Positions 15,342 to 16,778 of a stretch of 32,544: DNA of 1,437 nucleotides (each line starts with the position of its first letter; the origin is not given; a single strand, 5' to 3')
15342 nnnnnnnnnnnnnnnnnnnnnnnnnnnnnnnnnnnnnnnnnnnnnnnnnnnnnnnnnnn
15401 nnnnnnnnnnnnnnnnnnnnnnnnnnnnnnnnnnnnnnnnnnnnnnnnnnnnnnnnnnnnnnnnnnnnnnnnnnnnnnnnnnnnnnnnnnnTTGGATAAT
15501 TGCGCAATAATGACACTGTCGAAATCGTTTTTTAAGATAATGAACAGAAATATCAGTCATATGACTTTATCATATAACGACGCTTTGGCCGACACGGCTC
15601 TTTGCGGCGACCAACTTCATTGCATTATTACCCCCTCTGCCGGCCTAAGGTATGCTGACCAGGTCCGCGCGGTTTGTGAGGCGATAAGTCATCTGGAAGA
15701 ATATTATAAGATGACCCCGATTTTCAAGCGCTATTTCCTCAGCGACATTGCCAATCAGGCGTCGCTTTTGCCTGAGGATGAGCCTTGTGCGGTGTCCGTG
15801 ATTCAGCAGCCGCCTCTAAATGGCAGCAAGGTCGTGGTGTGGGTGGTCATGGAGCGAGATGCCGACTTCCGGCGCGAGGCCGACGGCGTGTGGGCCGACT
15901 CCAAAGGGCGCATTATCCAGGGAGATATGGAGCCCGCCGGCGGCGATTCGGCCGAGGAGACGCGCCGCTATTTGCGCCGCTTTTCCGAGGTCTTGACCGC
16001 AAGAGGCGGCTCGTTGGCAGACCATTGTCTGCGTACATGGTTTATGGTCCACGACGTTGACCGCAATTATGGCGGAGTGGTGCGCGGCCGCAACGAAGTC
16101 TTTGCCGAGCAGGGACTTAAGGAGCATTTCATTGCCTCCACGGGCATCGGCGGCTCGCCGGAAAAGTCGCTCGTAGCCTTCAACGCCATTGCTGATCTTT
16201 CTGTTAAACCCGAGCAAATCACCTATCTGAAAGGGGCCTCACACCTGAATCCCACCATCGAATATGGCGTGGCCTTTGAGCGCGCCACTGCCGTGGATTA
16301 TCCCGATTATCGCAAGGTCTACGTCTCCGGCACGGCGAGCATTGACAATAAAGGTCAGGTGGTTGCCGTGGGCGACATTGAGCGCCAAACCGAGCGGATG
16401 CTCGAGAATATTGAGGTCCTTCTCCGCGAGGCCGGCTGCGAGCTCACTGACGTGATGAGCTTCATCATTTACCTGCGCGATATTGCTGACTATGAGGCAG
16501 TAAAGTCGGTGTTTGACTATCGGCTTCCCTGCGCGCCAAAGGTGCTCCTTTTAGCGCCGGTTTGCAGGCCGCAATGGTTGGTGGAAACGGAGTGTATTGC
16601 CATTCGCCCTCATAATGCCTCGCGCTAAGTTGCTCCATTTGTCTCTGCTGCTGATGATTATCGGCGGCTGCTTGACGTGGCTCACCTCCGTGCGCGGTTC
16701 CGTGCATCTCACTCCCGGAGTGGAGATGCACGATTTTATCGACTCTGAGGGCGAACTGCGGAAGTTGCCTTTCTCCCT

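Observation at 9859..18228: Imelysin + di-haem DUF1111 core expanded into a seven-gene extracytoplasmic redox module with its own cytochrome c synthase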

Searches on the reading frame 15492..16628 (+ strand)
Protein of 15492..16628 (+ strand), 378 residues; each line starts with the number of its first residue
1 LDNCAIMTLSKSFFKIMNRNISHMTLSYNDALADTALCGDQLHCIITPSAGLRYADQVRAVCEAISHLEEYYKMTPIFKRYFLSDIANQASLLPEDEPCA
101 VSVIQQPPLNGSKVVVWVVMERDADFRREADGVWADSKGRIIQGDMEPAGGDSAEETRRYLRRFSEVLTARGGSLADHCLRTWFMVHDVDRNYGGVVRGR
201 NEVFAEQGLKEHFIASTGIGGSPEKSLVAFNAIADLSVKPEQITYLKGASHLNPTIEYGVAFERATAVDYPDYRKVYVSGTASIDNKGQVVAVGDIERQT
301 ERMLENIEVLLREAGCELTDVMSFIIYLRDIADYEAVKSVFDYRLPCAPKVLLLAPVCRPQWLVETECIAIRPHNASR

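Call 3: search_protein_families(library=pfam, proteins=[window:15492-16628:+], max_evalue=0.01)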
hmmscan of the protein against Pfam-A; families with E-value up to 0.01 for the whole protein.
window:15492-16628:+ (378 aa): 1 family
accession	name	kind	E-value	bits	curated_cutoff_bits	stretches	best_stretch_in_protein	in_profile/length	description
PF01042.26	Ribonuc_L-PSP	-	5.7e-17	62.3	27.3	1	275-371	20-120/121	Endoribonuclease L-PSP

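Call 4: search_protein_families(library=ncbifam, proteins=[window:15492-16628:+], max_evalue=0.01)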
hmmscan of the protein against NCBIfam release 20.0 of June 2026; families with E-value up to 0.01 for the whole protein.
window:15492-16628:+ (378 aa): 4 families
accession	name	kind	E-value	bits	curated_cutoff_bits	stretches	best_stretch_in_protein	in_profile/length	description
TIGR03610.1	RutC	equivalog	4e-17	62.5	169.1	1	276-366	28-120/127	pyrimidine utilization protein C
TIGR04444.1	chori_FkbO_Hyg5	subfamily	6.4e-16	58.5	325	1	116-369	42-310/311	FkbO/Hyg5 family chorismatase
TIGR00004.1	TIGR00004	subfamily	1.5e-14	54.3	106.25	1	275-342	25-93/125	Rid family detoxifying hydrolase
NF008490.0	PRK11401.1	equivalog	0.00038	20.3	222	1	276-342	27-92/129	enamine/imine deaminase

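Call 32: search_solved_structures(query=window:15510-16628:+, max_evalue=0.01, show_alignments=2)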
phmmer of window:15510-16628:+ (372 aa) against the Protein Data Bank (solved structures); distinct sequences matched with E-value up to 0.01: 47.
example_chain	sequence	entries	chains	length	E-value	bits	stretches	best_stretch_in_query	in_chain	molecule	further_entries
9bk1_A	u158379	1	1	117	1.2e-09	40.9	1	286-367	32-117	L-PSP family protein PSPTO_0102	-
2dyy_A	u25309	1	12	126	1.4e-09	40.7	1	270-365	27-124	UPF0076 protein PH0854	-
5yu2_A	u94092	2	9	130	1.1e-08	37.7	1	269-336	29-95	Translation initiation inhibitor homologue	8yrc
8qoq_A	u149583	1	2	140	2.2e-08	36.8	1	268-366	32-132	2-iminobutanoate/2-iminopropanoate deaminase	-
8qop_A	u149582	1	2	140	2.9e-08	36.4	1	268-365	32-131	2-iminobutanoate/2-iminopropanoate deaminase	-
8qou_A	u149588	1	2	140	3e-08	36.4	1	268-365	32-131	2-iminobutanoate/2-iminopropanoate deaminase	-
1nq3_A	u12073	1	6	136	4.1e-08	35.9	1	268-365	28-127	14.3 kDa perchloric acid soluble protein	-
8qos_A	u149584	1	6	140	4.5e-08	35.8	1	268-365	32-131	2-iminobutanoate/2-iminopropanoate deaminase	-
8qom_A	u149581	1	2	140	4.7e-08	35.7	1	268-365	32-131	2-iminobutanoate/2-iminopropanoate deaminase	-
8q3h_A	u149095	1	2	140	6.6e-08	35.2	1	268-338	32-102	2-iminobutanoate/2-iminopropanoate deaminase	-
8qov_A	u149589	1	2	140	9.1e-08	34.8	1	268-337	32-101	2-iminobutanoate/2-iminopropanoate deaminase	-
8qok_A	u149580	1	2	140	9.9e-08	34.7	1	268-337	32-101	2-iminobutanoate/2-iminopropanoate deaminase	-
1x25_A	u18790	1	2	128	1.6e-07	33.9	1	269-347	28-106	Hypothetical UPF0076 protein ST0811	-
1qah_A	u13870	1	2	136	1.7e-07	33.9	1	262-342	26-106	PERCHLORIC ACID SOLUBLE PROTEIN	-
5ag3_A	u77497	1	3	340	2e-07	33.6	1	110-363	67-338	PUTATIVE PTERIDINE-DEPENDENT DIOXYGENASE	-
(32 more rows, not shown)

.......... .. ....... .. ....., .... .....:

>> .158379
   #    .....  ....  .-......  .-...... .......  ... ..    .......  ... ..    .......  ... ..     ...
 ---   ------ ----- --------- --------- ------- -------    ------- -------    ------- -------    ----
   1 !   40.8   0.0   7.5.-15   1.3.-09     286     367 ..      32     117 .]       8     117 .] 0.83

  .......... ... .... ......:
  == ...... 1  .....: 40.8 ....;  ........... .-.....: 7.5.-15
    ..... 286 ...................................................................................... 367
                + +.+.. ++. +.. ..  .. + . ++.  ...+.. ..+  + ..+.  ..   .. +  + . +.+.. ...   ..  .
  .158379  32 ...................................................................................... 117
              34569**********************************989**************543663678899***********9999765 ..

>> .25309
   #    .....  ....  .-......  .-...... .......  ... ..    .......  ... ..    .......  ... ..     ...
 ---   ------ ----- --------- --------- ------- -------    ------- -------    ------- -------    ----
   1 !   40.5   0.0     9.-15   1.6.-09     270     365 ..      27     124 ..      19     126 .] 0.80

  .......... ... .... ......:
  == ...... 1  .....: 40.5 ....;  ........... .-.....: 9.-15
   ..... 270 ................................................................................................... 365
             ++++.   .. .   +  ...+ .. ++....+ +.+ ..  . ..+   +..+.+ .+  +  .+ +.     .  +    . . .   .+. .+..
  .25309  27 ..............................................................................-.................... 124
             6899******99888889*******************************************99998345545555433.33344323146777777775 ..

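Call 43: search_solved_structures(query=A2, max_evalue=0.001, show_alignments=4)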
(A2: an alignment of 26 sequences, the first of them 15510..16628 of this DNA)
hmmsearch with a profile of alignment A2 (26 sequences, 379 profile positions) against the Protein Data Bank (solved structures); distinct sequences matched with E-value up to 0.001: 51.
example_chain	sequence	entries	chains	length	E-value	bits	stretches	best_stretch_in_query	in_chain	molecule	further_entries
2dyy_A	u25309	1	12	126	8.9e-16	60.9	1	273-369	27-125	UPF0076 protein PH0854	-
5ag3_A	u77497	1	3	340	1.8e-13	53.3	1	108-366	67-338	PUTATIVE PTERIDINE-DEPENDENT DIOXYGENASE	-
5a3k_A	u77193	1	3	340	1.2e-11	47.3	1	108-366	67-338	PUTATIVE PTERIDINE-DEPENDENT DIOXYGENASE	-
1x25_A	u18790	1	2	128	3.5e-11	45.8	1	272-363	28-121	Hypothetical UPF0076 protein ST0811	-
5yu2_A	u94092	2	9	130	6.4e-11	45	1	273-344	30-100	Translation initiation inhibitor homologue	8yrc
3v4d_A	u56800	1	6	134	3.8e-10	42.4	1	273-367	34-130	Aminoacrylate peracid reductase RutC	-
6tcc_A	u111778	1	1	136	8.6e-10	41.2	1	271-368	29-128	ribonuclease UK114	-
8qoq_A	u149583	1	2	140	2.2e-09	39.9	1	271-347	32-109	2-iminobutanoate/2-iminopropanoate deaminase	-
1oni_A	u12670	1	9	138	2.8e-09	39.6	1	271-343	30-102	14.5 kDa translational inhibitor protein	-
8qom_A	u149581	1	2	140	3.2e-09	39.4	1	271-344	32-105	2-iminobutanoate/2-iminopropanoate deaminase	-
1nq3_A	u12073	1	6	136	3.2e-09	39.4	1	271-343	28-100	14.3 kDa perchloric acid soluble protein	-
8qos_A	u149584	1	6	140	3.3e-09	39.3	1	271-343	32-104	2-iminobutanoate/2-iminopropanoate deaminase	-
8qou_A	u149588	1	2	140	3.3e-09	39.3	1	271-344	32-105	2-iminobutanoate/2-iminopropanoate deaminase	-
7cd2_A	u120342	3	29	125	3.6e-09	39.2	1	274-368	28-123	YabJ protein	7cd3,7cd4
2csl_A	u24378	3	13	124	3.7e-09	39.2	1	273-368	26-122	protein translation initiation inhibitor | translation initiation inhibitor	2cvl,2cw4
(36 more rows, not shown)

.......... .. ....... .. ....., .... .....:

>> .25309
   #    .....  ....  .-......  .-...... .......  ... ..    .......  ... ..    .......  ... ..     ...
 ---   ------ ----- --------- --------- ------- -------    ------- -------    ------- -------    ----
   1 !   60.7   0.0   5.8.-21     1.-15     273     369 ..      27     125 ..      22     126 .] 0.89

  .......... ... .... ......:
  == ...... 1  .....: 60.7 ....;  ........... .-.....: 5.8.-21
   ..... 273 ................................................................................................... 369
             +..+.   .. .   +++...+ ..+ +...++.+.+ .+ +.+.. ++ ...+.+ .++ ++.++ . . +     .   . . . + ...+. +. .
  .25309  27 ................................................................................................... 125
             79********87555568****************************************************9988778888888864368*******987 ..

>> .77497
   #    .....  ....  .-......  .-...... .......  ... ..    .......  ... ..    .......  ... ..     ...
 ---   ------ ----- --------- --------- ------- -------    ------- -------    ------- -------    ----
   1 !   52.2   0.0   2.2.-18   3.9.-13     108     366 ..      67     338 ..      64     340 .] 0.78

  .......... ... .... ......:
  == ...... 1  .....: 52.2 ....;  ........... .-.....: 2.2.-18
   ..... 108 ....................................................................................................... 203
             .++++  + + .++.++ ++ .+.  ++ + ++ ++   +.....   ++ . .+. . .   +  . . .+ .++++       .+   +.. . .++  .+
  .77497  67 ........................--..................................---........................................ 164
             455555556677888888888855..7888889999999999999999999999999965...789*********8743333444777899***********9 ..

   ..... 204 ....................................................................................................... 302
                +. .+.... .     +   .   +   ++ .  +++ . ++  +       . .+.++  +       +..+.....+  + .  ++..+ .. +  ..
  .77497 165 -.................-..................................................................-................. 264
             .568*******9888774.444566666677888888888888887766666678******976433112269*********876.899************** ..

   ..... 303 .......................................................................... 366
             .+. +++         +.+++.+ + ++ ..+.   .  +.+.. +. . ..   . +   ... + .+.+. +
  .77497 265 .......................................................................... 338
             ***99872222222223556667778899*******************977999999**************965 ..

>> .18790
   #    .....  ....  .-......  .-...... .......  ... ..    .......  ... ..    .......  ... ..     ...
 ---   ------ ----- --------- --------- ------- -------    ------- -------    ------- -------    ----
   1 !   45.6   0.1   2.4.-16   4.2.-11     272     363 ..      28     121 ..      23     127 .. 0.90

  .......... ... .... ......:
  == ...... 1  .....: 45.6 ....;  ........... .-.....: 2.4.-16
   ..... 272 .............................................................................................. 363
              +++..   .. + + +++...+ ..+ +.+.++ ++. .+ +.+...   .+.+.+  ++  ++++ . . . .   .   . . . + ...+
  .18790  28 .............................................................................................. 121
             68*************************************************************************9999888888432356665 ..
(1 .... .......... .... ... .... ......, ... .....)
